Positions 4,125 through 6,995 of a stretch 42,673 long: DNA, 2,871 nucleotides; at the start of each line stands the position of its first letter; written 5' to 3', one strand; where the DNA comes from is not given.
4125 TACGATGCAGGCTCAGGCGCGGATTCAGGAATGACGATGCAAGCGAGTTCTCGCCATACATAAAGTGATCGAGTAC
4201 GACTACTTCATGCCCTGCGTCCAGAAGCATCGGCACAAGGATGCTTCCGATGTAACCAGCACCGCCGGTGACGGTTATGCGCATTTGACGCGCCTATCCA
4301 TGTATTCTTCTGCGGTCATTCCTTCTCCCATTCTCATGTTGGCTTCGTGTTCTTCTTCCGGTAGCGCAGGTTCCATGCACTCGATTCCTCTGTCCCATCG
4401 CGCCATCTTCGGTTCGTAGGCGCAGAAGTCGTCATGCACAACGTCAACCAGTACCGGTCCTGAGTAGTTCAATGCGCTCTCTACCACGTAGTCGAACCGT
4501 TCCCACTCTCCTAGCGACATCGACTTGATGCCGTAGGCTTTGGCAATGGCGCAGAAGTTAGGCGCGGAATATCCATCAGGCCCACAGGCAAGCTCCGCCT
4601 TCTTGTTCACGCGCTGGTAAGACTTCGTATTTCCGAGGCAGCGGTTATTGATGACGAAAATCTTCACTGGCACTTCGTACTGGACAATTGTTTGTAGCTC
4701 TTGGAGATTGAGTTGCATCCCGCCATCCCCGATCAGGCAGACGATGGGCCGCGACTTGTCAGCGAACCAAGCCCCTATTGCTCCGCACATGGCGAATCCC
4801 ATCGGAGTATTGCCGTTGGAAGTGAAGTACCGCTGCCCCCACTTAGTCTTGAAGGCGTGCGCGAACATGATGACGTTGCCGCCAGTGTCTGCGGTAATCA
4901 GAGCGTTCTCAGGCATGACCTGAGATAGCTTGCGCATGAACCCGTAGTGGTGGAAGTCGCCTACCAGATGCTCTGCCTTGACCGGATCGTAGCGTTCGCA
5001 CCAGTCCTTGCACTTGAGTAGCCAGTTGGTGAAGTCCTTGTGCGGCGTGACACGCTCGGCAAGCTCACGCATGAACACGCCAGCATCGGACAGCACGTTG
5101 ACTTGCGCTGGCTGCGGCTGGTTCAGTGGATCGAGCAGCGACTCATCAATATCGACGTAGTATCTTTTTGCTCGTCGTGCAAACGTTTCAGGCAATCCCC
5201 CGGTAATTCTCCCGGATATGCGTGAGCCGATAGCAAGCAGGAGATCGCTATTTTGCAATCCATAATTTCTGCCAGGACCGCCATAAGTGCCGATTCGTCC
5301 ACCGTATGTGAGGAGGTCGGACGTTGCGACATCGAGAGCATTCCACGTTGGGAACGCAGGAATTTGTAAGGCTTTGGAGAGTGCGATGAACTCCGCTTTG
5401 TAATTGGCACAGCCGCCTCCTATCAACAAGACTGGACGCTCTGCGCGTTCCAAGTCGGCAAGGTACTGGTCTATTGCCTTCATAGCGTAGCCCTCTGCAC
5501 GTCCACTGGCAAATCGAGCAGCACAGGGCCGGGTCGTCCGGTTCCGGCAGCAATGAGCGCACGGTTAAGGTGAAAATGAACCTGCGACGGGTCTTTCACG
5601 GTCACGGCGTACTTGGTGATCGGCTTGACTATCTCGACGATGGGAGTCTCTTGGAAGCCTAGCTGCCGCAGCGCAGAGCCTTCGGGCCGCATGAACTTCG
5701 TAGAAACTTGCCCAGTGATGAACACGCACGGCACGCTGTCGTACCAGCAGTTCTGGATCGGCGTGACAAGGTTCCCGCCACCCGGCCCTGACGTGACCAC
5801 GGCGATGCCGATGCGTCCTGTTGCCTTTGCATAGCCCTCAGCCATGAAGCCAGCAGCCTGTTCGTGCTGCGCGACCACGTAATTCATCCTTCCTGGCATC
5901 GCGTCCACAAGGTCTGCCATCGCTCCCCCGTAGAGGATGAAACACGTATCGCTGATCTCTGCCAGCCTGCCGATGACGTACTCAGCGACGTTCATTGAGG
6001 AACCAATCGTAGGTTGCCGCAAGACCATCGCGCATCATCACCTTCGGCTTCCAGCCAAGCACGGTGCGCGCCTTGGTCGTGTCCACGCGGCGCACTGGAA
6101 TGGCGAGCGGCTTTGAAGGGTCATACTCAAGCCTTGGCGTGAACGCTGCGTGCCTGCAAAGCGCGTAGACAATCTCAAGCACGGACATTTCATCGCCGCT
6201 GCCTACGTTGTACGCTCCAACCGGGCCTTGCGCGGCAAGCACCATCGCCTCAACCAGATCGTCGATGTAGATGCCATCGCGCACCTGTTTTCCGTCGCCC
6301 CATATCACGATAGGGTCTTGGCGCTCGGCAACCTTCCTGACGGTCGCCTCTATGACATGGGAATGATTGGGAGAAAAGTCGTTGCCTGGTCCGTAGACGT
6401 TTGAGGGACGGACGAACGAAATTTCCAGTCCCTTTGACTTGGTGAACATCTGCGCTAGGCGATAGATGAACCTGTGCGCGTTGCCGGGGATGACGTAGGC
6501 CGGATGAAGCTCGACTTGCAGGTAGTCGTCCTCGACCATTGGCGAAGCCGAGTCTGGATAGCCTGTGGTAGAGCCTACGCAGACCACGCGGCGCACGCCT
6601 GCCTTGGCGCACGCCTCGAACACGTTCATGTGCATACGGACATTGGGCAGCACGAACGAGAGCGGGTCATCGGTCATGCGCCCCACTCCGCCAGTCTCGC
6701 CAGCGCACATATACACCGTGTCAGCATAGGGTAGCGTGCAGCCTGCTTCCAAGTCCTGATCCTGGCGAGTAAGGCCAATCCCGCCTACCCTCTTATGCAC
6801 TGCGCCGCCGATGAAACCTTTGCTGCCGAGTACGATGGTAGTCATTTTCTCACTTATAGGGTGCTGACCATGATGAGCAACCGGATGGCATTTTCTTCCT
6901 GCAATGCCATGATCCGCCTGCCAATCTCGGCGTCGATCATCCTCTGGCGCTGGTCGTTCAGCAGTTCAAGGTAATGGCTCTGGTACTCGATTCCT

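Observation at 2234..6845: Five-ORF dideoxy / branched-chain nucleotide-sugar pathway embedded in the head-morphogenesis operon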

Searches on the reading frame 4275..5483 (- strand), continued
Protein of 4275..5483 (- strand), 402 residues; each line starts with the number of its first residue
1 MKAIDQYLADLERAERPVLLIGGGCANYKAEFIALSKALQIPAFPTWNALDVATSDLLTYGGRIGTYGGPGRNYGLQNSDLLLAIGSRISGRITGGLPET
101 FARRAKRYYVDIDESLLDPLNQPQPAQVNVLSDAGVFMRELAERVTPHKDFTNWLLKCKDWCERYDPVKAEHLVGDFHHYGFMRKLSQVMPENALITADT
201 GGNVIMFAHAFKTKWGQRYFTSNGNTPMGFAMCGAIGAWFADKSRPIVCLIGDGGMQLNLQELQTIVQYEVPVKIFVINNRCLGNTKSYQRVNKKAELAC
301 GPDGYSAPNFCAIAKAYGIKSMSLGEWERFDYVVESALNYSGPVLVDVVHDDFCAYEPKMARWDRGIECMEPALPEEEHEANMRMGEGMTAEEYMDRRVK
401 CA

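Call 94: search_solved_structures(query=A4, max_evalue=1e-40, show_alignments=0)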
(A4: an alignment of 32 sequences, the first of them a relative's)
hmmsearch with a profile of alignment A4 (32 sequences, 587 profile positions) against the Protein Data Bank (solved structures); distinct sequences matched with E-value up to 1e-40: 84 (the best 60 are shown).
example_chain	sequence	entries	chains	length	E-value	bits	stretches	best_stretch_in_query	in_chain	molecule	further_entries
5ahk_A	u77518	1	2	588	1.2e-123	416.7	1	1-564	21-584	ACETOLACTATE SYNTHASE II, LARGE SUBUNIT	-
8rph_A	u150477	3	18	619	2.3e-123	415.8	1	1-577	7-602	Thiamine pyrophosphate-binding protein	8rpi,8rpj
6lpi_A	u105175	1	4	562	1.2e-109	370.6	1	4-549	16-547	Acetolactate synthase isozyme 1 large subunit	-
7tzz_A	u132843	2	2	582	7.8e-109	367.8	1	3-550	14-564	Acetolactate synthase, chloroplastic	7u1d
1ybh_A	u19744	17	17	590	1.9e-108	366.6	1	3-550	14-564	Acetolactate synthase, chloroplast | Acetolactate synthase | Acetolactate synthase, chloroplastic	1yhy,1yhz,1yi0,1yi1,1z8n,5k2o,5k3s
8et5_A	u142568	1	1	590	1.9e-108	366.5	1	3-550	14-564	Acetolactate synthase, chloroplastic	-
3e9y_A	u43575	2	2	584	1.9e-108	366.5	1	3-550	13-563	Acetolactate synthase, chloroplastic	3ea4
6u9h_A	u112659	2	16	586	2e-108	366.5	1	3-550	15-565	Acetolactate synthase, chloroplastic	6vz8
7u25_A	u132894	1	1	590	3.1e-108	365.9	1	3-550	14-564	Acetolactate synthase, chloroplastic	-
7stq_A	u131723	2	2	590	8.6e-108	364.4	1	3-550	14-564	Acetolactate synthase, chloroplastic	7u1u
1jsc_A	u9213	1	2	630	4e-99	335.8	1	10-552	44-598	ACETOHYDROXY-ACID SYNTHASE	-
6u9d_A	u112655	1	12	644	4.4e-99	335.7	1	10-552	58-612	Acetolactate synthase catalytic subunit, mitochondrial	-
1n0h_A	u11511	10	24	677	5.2e-99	335.4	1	10-552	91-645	Acetolactate synthase | Acetolactate synthase, mitochondrial | Acetolactate synthase catalytic subunit, mitochondrial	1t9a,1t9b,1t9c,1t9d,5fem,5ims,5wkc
6dek_A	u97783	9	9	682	2.4e-94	320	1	12-551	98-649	Acetolactate synthase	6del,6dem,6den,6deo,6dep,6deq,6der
7egv_A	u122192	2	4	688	2.2e-90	306.9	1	11-551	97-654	Acetolactate synthase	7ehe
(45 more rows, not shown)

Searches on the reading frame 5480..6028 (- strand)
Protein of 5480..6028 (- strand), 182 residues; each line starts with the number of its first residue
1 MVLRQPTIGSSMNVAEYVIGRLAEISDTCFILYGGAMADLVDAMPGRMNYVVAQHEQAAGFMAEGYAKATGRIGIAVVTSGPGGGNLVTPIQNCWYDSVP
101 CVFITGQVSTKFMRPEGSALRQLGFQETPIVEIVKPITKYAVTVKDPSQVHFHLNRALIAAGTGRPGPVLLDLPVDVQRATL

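Call 3: search_protein_families(library=pfam, proteins=[window:5480-6028:-], max_evalue=0.01)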
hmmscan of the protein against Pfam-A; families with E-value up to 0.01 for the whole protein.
window:5480-6028:- (182 aa): 1 family
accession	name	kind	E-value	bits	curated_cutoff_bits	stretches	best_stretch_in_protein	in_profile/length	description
PF02776.23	TPP_enzyme_N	-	2.6e-31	108.3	26.8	1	12-126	1-111/119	Thiamine pyrophosphate enzyme, N-terminal TPP binding domain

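Call 4: search_protein_families(library=ncbifam, proteins=[window:5480-6028:-], max_evalue=0.001)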
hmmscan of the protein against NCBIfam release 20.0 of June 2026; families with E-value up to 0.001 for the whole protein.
window:5480-6028:- (182 aa): 50 families (the best 25 are shown)
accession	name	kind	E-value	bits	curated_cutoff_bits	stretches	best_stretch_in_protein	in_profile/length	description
TIGR00118.1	acolac_lg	equivalog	3.2e-44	151.3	538.35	1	24-180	14-164/557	biosynthetic-type acetolactate synthase large subunit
NF005860.0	PRK07789.1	equivalog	4.5e-41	140.9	881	1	10-181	32-199/615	acetolactate synthase large subunit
NF004710.0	PRK06048.1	equivalog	4.9e-39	134.2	976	1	11-180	7-171/561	acetolactate synthase large subunit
NF008431.0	PRK11269.1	equivalog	4.2e-38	131.2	791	1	24-181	17-170/591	glyoxylate carboligase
NF006581.0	PRK09107.1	equivalog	1.4e-37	129.3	974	1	11-181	10-176/595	acetolactate synthase 3 large subunit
NF005228.0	PRK06725.1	equivalog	7e-36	123.6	991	1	12-180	16-179/571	acetolactate synthase large subunit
NF005584.0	PRK07282.1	equivalog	1e-35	123.4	970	1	12-179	10-173/566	acetolactate synthase large subunit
NF006524.0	PRK08978.1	equivalog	1.2e-35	122.9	738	1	12-180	1-164/548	acetolactate synthase 2 catalytic subunit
NF004919.0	PRK06276.1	equivalog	3.9e-35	121.2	866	1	22-180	11-164/582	acetolactate synthase large subunit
NF005058.0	PRK06466.1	equivalog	5.3e-35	120.9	951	1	26-178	19-166/574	acetolactate synthase 3 large subunit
NF005651.0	PRK07418.1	subfamily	1.5e-34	119.2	942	1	34-179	42-185/617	acetolactate synthase large subunit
NF005364.0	PRK06882.1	equivalog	2.1e-33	115.6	1083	1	16-177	8-165/574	acetolactate synthase 3 large subunit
NF006525.0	PRK08979.1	equivalog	2.3e-33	115.5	1084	1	23-178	16-166/572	acetolactate synthase 3 large subunit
NF006016.1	PRK08155.1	equivalog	8e-33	113.7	870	1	32-181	24-168/554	acetolactate synthase large subunit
NF005936.0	PRK07979.1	equivalog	1.5e-32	112.7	1080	1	27-177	20-165/574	acetolactate synthase 3 large subunit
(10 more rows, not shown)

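Call 11: search_protein_families(library=phrogs, proteins=[window:5480-6028:-], max_evalue=0.001)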
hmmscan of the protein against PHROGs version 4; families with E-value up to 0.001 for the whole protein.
window:5480-6028:- (182 aa): 1 family
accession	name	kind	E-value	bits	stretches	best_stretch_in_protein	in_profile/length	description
phrog_11199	-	unknown function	4.4e-35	122.4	1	12-180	9-173/568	-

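Call 54: search_solved_structures(query=window:5480-6028:-, max_evalue=1e-15, show_alignments=1)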
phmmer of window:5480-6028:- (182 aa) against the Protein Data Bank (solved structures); distinct sequences matched with E-value up to 1e-15: 36.
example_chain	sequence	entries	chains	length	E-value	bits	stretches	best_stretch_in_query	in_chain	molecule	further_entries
5ahk_A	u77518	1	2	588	2.3e-35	125.5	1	9-181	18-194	ACETOLACTATE SYNTHASE II, LARGE SUBUNIT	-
6u9d_A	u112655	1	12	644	1.7e-32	116.1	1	26-181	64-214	Acetolactate synthase catalytic subunit, mitochondrial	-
1jsc_A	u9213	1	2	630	1.7e-32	116.1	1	26-181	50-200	ACETOHYDROXY-ACID SYNTHASE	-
1n0h_A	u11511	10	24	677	2e-32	115.9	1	26-181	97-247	Acetolactate synthase | Acetolactate synthase, mitochondrial | Acetolactate synthase catalytic subunit, mitochondrial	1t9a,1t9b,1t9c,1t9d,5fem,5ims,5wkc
6dek_A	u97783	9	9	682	7.3e-31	110.8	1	26-179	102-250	Acetolactate synthase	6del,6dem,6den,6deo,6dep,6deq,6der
6wo1_A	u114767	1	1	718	1.3e-30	110.1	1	31-181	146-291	Acetohydroxyacid synthase catalytic subunit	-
7egv_A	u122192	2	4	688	2.9e-29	105.7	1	32-179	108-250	Acetolactate synthase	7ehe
7tzz_A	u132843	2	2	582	4.5e-29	105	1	27-179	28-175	Acetolactate synthase, chloroplastic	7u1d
3e9y_A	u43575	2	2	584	8.8e-29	104.1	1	27-179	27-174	Acetolactate synthase, chloroplastic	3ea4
6u9h_A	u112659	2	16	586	8.8e-29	104.1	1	27-179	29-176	Acetolactate synthase, chloroplastic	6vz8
7u25_A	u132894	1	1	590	9e-29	104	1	27-179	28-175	Acetolactate synthase, chloroplastic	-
7stq_A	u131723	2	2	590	9e-29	104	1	27-179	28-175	Acetolactate synthase, chloroplastic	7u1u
8et5_A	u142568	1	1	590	9e-29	104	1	27-179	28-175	Acetolactate synthase, chloroplastic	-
1ybh_A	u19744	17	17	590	9e-29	104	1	27-179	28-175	Acetolactate synthase, chloroplast | Acetolactate synthase | Acetolactate synthase, chloroplastic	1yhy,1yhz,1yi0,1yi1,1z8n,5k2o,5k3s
9yjz_A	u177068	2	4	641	9.1e-28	100.8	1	32-179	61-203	Acetolactate synthase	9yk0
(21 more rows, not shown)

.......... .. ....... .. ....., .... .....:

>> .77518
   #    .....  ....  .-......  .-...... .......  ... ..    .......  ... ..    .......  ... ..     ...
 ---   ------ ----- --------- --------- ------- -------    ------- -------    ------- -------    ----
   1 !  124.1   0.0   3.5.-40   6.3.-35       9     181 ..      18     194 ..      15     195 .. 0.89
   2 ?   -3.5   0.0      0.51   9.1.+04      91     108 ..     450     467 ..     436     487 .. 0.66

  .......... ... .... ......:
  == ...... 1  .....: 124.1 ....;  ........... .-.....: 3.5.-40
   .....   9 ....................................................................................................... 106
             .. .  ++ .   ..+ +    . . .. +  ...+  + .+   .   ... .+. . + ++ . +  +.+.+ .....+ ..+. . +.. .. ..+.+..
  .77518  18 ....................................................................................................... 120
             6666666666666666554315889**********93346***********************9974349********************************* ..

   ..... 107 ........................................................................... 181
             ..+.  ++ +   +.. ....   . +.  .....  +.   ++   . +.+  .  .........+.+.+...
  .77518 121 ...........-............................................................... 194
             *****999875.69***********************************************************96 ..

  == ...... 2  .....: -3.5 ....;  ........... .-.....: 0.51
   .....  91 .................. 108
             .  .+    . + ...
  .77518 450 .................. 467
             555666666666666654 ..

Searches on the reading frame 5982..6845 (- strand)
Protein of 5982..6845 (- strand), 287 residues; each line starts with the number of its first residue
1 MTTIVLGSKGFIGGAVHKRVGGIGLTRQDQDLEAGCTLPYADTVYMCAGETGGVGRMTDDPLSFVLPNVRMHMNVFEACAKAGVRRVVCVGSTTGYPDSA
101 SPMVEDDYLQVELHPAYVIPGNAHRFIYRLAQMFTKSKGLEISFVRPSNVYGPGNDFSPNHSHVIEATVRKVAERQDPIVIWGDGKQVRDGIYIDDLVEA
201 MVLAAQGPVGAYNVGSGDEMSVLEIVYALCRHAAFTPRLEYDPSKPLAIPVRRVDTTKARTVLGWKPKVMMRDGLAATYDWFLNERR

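Call 3: search_protein_families(library=pfam, proteins=[window:5982-6845:-], max_evalue=0.01)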
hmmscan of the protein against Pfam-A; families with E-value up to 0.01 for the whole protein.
window:5982-6845:- (287 aa): 4 families
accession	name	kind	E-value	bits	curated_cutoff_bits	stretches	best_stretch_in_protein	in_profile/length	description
PF01370.27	Epimerase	-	3.4e-36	125.3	20.9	1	40-215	64-240/240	NAD dependent epimerase/dehydratase family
PF16363.11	GDP_Man_Dehyd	-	3.6e-18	66.5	27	1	42-276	77-330/332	GDP-mannose 4,6 dehydratase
PF01073.25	3Beta_HSD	-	1.8e-06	27.7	22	1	56-206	82-230/280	3-beta hydroxysteroid dehydrogenase/isomerase family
PF13460.12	NAD_binding_10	-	0.00023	21.5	27.2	1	41-149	61-145/184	NAD(P)H-binding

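Call 4: search_protein_families(library=ncbifam, proteins=[window:5982-6845:-], max_evalue=0.001)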
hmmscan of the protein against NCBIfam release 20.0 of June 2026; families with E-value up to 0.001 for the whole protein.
window:5982-6845:- (287 aa): 13 families
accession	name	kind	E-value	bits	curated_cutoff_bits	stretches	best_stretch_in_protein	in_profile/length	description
NF047922.1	GDPFucSynFcl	equivalog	1.2e-44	153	500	1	33-286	46-305/308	GDP-L-fucose synthase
TIGR01181.1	dTDP_gluc_dehyt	equivalog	1.2e-21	77.1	365.1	1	40-286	73-315/321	dTDP-glucose 4,6-dehydratase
TIGR01179.1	galE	equivalog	6.9e-17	61.3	262.3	1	53-282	82-325/332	UDP-glucose 4-epimerase GalE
NF011728.1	PRK15181.1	equivalog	1.3e-13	50.7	760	1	50-285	99-340/348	Vi polysaccharide biosynthesis UDP-N-acetylglucosaminuronic acid C-4 epimerase TviC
TIGR04180.1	EDH_00030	hypoth_equivalog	5.9e-13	48.5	475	1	61-269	90-296/297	NAD-dependent 4,6-dehydratase LegB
TIGR02197.1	heptose_epim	equivalog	5.7e-11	42.1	274.6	1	67-241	90-268/316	ADP-glyceromanno-heptose 6-epimerase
NF007490.0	PRK10084.1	subfamily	1.3e-10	40.8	649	1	133-285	180-337/361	dTDP-glucose 4,6-dehydratase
NF007582.0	PRK10217.1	equivalog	4.8e-09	35.8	698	1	130-284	170-333/355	dTDP-glucose 4,6-dehydratase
NF007956.0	PRK10675.1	subfamily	5.9e-09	35.5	394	1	184-281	226-328/338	UDP-glucose 4-epimerase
NF008872.0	PRK11908.1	equivalog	1.2e-07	31.1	294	1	102-237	123-275/349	bifunctional UDP-4-keto-pentose/UDP-xylose synthase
NF042422.1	oxyalk_red_OleD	equivalog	5.4e-06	26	580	1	41-231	63-248/329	2-alkyl-3-oxoalkanoate reductase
TIGR02622.1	CDP_4_6_dhtase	equivalog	6.3e-05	22.3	278.45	1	65-283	101-331/352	CDP-glucose 4,6-dehydratase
NF008360.0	PRK11150.1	equivalog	0.00023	20.5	452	1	132-230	153-251/310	ADP-glyceromanno-heptose 6-epimerase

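Call 11: search_protein_families(library=phrogs, proteins=[window:5982-6845:-], max_evalue=0.001)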
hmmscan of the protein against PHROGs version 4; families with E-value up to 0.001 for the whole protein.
window:5982-6845:- (287 aa): 1 family
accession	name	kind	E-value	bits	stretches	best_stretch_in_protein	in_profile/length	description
phrog_540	-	DNA, RNA and nucleotide metabolism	3.5e-46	158.9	1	1-285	293-597/715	nucleotide-sugar epimerase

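Call 16: search_solved_structures(query=window:5982-6845:-, max_evalue=1e-8, show_alignments=2)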
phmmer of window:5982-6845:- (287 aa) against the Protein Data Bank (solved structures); distinct sequences matched with E-value up to 1e-8: 59.
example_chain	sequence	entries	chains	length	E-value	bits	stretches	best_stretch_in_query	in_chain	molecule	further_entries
7ll6_A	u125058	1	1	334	9e-39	137.2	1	40-285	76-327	GDP-L-fucose synthase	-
8du0_A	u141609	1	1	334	1.2e-38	136.7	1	40-285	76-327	GDP-L-fucose synthase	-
1e6u_A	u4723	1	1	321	2e-34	122.9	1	40-285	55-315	GDP-FUCOSE SYNTHETASE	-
1e7r_A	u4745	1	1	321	2.1e-34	122.9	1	40-285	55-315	GDP-FUCOSE SYNTHETASE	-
1e7s_A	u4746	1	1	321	2.3e-34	122.7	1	40-285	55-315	GDP-FUCOSE SYNTHETASE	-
1bsv_A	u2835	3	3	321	2.7e-34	122.4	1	40-285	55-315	PROTEIN (GDP-FUCOSE SYNTHETASE) | GDP-FUCOSE SYNTHETASE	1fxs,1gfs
1bws_A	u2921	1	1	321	7.2e-34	121.1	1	40-285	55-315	PROTEIN (GDP-4-KETO-6-DEOXY-D-MANNOSE EPIMERASE/REDUCTASE)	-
1e7q_A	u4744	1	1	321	8.7e-34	120.8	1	40-285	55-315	GDP-FUCOSE SYNTHETASE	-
6kv9_A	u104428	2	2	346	2.9e-21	79.7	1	43-282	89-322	MoeE5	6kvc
8sg0_A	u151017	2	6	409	1.3e-19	74.3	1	41-283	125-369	GDP-mannose 3,5-epimerase | GDP-mannose 3,5 epimerase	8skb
4zrm_A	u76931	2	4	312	1.5e-19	74.1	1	65-283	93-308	UDP-glucose 4-epimerase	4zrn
7ys8_A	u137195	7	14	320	2.6e-17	66.8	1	46-284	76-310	UDP-glucose 4-epimerase | UDP-glucose 4-epimerase along with EC 5.1.3.2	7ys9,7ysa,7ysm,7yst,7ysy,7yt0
2c54_A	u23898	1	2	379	3.2e-17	66.5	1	41-283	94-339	GDP-MANNOSE-3', 5'-EPIMERASE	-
2c59_A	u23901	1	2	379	4.3e-17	66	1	41-283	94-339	GDP-MANNOSE-3', 5'-EPIMERASE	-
2c5e_A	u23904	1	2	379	5.7e-17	65.6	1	41-283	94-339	GDP-MANNOSE-3', 5'-EPIMERASE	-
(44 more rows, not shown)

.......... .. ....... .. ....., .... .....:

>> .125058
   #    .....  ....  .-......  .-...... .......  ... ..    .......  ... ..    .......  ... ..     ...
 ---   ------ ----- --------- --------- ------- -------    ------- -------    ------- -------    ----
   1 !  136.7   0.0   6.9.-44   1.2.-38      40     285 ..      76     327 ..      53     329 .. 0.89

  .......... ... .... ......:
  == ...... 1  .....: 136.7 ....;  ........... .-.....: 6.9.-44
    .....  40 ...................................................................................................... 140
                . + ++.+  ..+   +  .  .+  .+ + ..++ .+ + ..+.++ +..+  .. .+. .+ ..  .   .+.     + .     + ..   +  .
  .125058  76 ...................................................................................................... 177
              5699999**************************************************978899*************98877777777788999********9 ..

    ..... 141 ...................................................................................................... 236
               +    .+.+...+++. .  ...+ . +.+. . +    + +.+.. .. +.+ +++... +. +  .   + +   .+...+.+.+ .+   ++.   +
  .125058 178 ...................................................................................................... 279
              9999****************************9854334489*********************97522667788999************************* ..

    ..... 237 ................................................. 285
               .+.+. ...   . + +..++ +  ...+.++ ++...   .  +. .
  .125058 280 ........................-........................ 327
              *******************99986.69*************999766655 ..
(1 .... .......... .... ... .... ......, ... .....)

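Call 76: find_homologous_proteins(query=window:5982-6845:-, max_evalue=1e-15)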
Query window:5982-6845:- (287 aa): 229 proteins with E <= 1e-15 among 1248 candidates; the best 120 are listed.
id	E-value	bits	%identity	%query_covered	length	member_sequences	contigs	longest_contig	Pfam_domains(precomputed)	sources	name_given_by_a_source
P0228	8.1e-194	661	100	100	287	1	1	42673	PF16363.12,PF01073.26,PF01370.28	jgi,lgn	-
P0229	3.7e-115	403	66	98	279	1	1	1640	PF16363.12,PF01370.28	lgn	-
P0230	1.4e-111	391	61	100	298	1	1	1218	PF16363.12,PF01073.26,PF01370.28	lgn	-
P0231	7.7e-110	385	61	97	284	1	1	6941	PF16363.12,PF01370.28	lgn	-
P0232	3.9e-109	383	63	98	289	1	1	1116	PF16363.12,PF13460.13,PF01370.28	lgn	-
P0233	6.7e-109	382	63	97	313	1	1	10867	PF16363.12,PF01370.28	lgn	-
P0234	4.1e-108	380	62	98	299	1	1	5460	PF16363.12,PF01073.26,PF01370.28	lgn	-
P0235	4.4e-107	376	60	99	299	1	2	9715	PF16363.12,PF01073.26,PF01370.28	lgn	-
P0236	5.5e-107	376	61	99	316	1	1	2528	PF16363.12,PF01073.26,PF13460.13,PF01370.28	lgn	-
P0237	1.9e-106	374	61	99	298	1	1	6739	PF16363.12,PF01073.26,PF13460.13,PF01370.28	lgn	-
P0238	5.2e-106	373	59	98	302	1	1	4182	PF16363.12,PF01370.28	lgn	-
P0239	1.4e-105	371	60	99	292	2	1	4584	PF16363.12,PF01073.26,PF01370.28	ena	-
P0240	1.7e-105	371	59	99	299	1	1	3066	PF16363.12,PF01073.26,PF01370.28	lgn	-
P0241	2.5e-105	370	62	97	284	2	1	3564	PF16363.12,PF01073.26,PF01370.28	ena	-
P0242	3.6e-105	370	61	97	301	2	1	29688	PF16363.12,PF01073.26,PF13460.13,PF01370.28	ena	-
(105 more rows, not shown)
